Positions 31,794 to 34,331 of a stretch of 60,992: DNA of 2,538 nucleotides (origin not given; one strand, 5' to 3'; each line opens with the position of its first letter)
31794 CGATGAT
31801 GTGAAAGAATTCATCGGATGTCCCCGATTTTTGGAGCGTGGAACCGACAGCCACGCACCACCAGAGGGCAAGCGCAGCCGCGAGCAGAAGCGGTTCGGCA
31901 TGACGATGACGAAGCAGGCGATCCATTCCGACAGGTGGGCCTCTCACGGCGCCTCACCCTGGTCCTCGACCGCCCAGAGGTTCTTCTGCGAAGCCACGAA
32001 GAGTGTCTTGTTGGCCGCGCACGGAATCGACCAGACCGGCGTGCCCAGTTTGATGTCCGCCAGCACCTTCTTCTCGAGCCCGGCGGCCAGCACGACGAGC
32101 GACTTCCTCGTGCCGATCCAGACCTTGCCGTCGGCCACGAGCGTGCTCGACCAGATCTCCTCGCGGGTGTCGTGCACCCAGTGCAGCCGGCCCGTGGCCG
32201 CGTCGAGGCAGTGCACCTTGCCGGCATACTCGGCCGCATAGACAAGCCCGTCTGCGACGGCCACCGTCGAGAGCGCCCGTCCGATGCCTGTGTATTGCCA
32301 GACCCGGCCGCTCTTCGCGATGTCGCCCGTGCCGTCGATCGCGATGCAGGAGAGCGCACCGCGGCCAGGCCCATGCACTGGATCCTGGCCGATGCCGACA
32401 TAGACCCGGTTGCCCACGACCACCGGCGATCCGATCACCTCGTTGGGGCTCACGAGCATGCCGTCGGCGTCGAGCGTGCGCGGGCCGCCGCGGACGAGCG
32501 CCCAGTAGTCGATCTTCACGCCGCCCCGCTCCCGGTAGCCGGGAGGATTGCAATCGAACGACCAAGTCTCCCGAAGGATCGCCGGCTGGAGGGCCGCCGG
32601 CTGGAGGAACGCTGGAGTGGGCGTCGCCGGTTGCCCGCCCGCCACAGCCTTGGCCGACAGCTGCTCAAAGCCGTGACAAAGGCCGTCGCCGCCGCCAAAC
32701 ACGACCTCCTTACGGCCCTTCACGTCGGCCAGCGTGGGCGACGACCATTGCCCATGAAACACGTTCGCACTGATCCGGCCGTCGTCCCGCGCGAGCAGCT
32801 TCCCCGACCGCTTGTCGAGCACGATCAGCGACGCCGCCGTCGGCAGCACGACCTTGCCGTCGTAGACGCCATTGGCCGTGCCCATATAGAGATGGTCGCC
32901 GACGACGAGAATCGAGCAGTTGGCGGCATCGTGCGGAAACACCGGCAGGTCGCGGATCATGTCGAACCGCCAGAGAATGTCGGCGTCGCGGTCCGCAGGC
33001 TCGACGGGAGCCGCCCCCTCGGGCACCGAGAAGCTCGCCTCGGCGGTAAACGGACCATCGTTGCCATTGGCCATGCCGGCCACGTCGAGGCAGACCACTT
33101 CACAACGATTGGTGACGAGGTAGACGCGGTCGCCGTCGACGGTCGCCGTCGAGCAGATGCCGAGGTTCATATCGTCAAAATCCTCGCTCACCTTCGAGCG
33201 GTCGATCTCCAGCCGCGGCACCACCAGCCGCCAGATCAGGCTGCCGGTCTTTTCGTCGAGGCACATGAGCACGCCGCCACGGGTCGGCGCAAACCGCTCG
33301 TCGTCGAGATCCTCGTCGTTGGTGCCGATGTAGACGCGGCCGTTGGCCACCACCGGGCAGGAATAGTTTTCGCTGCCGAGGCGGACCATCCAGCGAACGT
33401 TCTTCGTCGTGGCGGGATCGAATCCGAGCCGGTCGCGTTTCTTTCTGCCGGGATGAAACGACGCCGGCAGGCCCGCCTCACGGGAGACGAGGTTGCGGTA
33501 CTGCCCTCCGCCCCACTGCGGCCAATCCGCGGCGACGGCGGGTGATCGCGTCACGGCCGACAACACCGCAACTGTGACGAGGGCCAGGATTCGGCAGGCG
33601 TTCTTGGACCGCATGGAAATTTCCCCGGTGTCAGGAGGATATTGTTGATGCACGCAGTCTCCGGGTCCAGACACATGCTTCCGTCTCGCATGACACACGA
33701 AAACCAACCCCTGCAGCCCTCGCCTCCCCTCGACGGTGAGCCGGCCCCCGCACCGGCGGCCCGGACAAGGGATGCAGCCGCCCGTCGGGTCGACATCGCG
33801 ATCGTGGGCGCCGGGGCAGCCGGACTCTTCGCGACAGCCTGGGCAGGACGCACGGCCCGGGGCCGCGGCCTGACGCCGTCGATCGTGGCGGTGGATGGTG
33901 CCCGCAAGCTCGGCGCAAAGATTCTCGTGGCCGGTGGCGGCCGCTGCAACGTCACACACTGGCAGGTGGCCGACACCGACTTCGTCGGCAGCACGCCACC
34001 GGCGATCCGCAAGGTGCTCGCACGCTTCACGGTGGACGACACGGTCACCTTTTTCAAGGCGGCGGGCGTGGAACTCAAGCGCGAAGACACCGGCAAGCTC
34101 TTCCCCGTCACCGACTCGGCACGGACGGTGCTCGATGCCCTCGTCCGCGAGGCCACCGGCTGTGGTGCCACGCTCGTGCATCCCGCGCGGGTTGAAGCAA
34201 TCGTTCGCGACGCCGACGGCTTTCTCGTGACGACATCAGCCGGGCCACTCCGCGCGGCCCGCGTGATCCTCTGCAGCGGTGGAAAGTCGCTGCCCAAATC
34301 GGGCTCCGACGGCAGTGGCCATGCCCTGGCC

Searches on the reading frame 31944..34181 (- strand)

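Call 60: search_protein_families(library=pfam, proteins=[window:31944-34181:-], max_evalue=0.0001)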
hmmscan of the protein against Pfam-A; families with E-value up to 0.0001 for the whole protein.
window:31944-34181:- (745 aa): 2 families
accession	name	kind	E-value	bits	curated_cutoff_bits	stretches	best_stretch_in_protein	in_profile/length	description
PF13360.13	PQQ_2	-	7.8e-19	68.7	27.6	1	626-720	15-99/233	Outer membrane protein assembly factor BamB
PF13570.13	Beta-prop_ACSF4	-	1.4e-16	61.3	133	1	627-732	84-193/329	Beta-alanine-activating enzyme, beta-propeller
